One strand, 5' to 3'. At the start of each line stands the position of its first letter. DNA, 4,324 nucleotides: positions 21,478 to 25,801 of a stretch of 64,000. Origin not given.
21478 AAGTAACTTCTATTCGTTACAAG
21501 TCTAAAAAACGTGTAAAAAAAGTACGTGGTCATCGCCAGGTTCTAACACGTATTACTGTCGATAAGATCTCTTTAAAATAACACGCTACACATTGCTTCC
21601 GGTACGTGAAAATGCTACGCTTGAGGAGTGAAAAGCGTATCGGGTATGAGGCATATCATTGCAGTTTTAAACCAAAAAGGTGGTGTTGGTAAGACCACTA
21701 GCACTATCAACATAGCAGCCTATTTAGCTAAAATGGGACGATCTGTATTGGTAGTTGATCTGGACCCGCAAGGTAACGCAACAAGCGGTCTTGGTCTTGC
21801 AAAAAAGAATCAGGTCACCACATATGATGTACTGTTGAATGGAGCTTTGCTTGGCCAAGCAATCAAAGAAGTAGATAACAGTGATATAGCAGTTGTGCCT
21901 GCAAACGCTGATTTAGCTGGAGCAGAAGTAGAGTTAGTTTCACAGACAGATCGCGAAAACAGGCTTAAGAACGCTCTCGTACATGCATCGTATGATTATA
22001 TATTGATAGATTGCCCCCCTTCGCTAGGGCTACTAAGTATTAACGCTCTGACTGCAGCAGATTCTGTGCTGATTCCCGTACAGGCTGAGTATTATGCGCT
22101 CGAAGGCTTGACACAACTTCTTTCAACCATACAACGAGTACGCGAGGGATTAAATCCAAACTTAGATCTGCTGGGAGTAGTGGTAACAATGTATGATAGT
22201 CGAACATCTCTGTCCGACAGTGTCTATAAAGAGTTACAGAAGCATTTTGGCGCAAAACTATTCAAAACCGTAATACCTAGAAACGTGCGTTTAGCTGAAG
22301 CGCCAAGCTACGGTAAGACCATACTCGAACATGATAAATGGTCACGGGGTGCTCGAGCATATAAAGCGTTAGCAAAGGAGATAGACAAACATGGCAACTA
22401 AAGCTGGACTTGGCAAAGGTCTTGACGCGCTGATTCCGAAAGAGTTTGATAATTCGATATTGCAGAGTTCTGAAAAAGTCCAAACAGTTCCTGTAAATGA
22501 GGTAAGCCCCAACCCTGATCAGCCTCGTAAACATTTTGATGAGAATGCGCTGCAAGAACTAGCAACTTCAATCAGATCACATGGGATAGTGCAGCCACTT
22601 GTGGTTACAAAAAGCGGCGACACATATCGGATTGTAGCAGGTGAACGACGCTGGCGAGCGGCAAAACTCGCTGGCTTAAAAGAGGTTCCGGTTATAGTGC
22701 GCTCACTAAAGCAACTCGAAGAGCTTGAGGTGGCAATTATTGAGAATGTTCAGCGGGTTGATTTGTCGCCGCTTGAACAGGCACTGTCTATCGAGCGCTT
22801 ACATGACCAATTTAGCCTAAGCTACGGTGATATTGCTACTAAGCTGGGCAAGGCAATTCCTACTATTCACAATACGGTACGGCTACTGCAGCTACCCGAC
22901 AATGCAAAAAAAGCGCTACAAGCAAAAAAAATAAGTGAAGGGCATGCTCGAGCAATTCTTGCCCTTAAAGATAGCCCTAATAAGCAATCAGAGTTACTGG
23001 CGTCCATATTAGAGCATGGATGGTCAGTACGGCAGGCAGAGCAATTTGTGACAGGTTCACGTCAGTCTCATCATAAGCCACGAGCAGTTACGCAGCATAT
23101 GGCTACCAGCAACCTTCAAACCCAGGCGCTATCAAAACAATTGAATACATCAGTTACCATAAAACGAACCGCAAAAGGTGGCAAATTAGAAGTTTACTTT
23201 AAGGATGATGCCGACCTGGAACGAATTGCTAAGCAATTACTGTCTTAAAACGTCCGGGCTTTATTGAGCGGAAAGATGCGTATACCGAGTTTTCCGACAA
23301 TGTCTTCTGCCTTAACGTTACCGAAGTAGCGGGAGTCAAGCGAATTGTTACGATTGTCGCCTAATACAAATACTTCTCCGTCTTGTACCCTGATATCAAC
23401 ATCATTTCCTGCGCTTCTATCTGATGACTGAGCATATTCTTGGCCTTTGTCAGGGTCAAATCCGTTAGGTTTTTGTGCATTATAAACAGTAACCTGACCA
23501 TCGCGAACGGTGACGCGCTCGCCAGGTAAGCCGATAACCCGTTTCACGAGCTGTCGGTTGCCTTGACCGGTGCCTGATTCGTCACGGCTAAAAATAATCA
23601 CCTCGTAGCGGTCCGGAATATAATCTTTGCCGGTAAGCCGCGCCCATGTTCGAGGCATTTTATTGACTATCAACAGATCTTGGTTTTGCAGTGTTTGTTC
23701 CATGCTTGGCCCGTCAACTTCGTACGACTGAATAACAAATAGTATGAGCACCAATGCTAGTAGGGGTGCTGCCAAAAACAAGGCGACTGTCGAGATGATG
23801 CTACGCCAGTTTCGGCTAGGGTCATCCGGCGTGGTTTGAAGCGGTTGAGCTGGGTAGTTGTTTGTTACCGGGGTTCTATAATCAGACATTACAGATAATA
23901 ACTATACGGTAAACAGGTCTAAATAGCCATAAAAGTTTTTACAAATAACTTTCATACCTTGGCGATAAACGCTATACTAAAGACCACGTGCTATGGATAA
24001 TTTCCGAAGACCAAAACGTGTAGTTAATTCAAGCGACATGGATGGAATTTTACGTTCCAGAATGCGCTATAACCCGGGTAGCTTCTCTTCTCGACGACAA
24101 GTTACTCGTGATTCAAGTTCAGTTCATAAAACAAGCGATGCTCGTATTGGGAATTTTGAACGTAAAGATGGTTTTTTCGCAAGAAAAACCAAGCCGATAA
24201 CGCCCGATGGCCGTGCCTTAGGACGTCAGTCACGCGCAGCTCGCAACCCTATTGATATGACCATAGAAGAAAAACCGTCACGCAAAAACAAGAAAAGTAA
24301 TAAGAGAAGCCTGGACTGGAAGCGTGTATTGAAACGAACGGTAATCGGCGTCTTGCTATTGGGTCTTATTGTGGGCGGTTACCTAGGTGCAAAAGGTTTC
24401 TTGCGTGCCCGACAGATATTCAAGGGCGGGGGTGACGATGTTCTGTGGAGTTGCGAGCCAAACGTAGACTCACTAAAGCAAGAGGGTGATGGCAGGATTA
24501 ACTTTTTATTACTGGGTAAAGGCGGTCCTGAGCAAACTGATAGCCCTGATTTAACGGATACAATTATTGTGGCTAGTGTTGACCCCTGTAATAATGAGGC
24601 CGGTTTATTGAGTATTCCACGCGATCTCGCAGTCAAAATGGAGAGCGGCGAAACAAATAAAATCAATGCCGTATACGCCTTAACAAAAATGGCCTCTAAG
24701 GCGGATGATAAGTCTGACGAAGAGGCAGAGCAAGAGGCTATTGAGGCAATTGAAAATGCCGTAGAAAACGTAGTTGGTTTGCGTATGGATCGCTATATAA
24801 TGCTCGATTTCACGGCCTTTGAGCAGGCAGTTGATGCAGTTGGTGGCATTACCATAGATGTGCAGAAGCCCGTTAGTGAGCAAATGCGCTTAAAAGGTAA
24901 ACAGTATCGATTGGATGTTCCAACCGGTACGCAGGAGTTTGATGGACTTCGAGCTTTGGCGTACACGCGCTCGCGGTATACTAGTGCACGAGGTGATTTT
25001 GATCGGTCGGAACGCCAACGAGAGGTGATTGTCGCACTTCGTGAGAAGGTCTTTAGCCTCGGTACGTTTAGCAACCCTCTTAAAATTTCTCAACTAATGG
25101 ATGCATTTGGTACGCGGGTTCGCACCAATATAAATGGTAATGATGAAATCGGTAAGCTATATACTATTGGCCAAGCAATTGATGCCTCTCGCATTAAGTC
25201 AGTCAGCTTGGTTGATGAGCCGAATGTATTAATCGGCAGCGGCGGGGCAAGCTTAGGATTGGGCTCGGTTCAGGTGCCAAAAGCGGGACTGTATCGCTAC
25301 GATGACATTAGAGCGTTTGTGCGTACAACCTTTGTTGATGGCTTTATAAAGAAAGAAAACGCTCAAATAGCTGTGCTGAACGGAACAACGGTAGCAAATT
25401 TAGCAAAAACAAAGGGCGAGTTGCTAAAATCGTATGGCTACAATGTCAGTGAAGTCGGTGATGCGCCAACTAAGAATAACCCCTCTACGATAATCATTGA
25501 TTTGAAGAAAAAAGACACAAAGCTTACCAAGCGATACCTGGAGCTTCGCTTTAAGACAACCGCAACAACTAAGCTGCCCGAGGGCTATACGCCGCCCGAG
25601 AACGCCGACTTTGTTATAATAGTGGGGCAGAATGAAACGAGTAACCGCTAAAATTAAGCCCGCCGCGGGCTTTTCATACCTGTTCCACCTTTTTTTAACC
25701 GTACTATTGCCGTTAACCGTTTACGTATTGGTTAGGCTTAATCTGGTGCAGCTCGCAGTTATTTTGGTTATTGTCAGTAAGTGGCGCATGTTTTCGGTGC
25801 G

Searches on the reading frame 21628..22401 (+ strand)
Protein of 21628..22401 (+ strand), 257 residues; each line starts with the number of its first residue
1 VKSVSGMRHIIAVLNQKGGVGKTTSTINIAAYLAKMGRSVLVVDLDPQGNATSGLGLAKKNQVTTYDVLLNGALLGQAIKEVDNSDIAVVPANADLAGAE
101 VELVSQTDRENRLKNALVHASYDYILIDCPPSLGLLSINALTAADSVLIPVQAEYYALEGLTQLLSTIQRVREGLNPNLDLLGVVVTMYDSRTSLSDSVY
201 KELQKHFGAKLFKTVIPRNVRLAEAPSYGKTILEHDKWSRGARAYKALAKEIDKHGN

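Call 79: search_protein_families(library=pfam, proteins=[window:21628-22401:+], max_evalue=0.0001)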
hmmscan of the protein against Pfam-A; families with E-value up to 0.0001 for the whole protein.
window:21628-22401:+ (257 aa): 7 families
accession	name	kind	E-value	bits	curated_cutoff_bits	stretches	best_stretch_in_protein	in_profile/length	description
PF13614.12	AAA_31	-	9.6e-62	208.5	27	1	9-180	2-176/177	AAA domain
PF01656.29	CbiA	-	5.7e-31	107.5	25.4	1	11-232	1-125/125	CobQ/CobB/MinD/ParA nucleotide binding domain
PF10609.15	ParA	-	5.1e-14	52.7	27.1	1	7-252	2-245/246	NUBPL iron-transfer P-loop NTPase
PF00142.24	Fer4_NifH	-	3.5e-13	50.1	25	1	15-254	6-246/271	4Fe-4S iron sulfur cluster binding proteins, NifH/frxC family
PF09140.17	MipZ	-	1e-11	45.1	20.7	1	9-163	1-141/262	ATPase MipZ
PF06564.18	CBP_BcsQ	-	3.8e-08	33.6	21.3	1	10-250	3-231/234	Cellulose biosynthesis protein BcsQ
PF02374.21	ArsA_ATPase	-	5.7e-08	32.8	24.3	1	14-50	6-42/305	Anion-transporting ATPase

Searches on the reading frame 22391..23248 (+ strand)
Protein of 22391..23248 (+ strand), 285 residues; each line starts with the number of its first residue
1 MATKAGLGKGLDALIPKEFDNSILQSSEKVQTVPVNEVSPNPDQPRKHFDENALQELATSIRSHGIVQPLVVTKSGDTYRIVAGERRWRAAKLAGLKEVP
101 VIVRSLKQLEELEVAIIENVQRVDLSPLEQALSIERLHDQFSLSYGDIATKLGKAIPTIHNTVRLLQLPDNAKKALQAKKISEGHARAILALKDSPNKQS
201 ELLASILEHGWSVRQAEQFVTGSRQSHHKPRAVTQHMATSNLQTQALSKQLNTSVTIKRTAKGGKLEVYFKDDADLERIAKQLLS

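Call 79: search_protein_families(library=pfam, proteins=[window:22391-23248:+], max_evalue=0.0001)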
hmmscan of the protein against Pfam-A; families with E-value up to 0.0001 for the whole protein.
window:22391-23248:+ (285 aa): 3 families
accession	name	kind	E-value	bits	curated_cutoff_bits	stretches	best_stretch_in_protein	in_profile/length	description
PF02195.25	ParB_N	-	1.3e-35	121.8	26.3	1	28-121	1-95/95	ParB N-terminal domain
PF17762.8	HTH_ParB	-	5e-29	100.9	22.6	1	124-221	2-98/102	ParB HTH domain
PF23552.2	ParB_C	-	4.7e-06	26.4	23.8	1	245-283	10-49/50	ParB dimerisation domain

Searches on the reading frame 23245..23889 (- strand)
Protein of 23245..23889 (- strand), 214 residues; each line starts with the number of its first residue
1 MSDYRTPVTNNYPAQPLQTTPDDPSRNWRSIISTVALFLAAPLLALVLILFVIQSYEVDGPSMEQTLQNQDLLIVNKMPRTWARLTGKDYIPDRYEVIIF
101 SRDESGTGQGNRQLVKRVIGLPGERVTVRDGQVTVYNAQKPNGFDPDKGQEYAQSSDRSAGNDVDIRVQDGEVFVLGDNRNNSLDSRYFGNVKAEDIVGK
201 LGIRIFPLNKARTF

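Call 79: search_protein_families(library=pfam, proteins=[window:23245-23889:-], max_evalue=0.0001)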
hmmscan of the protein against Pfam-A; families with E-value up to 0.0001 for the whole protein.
window:23245-23889:- (214 aa): 1 family
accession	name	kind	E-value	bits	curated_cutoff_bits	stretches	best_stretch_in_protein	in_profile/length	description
PF10502.14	Peptidase_S26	-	2.2e-39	135.6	22.9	1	32-204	2-166/168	Signal peptidase, peptidase S26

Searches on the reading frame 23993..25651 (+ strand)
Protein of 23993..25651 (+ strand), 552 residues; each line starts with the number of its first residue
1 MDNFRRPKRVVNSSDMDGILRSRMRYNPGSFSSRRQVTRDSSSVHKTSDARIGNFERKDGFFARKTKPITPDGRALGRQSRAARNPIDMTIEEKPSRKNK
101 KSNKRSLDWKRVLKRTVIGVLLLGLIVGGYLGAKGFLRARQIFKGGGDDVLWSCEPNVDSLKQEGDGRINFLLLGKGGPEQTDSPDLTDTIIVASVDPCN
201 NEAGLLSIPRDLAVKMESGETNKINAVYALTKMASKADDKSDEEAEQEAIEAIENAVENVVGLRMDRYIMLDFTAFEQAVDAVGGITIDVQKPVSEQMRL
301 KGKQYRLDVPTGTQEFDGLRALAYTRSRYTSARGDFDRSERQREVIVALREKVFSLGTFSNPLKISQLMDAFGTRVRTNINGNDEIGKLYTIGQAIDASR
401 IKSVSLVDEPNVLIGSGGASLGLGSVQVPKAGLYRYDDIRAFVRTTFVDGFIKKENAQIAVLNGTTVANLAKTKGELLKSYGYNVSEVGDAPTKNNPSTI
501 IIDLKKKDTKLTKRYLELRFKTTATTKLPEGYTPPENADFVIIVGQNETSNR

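Call 79: search_protein_families(library=pfam, proteins=[window:23993-25651:+], max_evalue=0.0001)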
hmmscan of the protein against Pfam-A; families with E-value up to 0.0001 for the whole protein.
window:23993-25651:+ (552 aa): 2 families
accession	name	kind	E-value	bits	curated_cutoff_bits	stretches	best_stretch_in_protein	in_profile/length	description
PF03816.19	LytR_cpsA_psr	-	7.9e-36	123.9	24.6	1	188-353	2-148/150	LytR_cpsA_psr family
PF13399.11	LytR_C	-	4.3e-10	40.8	22.2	1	457-546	2-84/86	LytR cell envelope-related transcriptional attenuator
